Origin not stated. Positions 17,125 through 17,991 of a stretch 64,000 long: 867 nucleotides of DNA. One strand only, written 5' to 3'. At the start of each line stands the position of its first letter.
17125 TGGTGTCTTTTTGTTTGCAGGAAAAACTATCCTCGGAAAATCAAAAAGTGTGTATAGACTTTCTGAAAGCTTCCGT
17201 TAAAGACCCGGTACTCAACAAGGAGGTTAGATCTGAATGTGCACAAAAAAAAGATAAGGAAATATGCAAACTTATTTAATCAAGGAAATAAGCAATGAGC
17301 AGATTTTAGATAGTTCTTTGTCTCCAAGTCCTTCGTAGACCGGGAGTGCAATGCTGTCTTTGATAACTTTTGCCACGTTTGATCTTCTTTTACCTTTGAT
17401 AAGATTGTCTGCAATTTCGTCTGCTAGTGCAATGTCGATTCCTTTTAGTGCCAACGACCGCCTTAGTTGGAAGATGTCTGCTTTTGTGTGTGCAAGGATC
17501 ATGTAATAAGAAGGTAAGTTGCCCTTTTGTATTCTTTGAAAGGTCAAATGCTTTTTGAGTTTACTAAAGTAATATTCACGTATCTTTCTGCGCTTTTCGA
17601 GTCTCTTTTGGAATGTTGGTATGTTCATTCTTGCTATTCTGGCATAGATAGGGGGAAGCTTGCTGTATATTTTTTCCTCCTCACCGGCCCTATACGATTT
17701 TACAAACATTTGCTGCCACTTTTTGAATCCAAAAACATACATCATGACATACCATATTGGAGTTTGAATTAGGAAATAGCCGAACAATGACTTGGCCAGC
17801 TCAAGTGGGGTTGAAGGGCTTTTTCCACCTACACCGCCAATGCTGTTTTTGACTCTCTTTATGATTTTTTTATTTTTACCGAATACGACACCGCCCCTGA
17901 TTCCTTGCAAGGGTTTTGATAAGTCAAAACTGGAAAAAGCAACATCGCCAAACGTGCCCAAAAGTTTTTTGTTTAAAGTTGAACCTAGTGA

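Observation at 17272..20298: Sugar-modification cassette co-oriented directly downstream of the giant surface-protein gene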

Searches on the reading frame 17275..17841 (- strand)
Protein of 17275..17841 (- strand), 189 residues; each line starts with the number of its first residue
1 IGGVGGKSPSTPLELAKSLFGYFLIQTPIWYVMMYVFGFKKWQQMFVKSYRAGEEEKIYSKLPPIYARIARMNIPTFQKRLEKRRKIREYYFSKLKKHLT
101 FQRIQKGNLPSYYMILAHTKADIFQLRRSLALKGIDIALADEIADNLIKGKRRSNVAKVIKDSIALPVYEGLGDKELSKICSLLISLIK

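Call 31: find_related_loci(query=A2, collection=metagenome_contigs, flank=10000)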
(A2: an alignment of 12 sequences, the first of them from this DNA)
Query A2 (189 aa) in metagenome_contigs; peptide patterns used: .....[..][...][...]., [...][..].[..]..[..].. (x = any residue, [..] = any of these).
302 stretches matched a pattern, but none encodes a relative of the query by tblastn (E <= 1e-3).
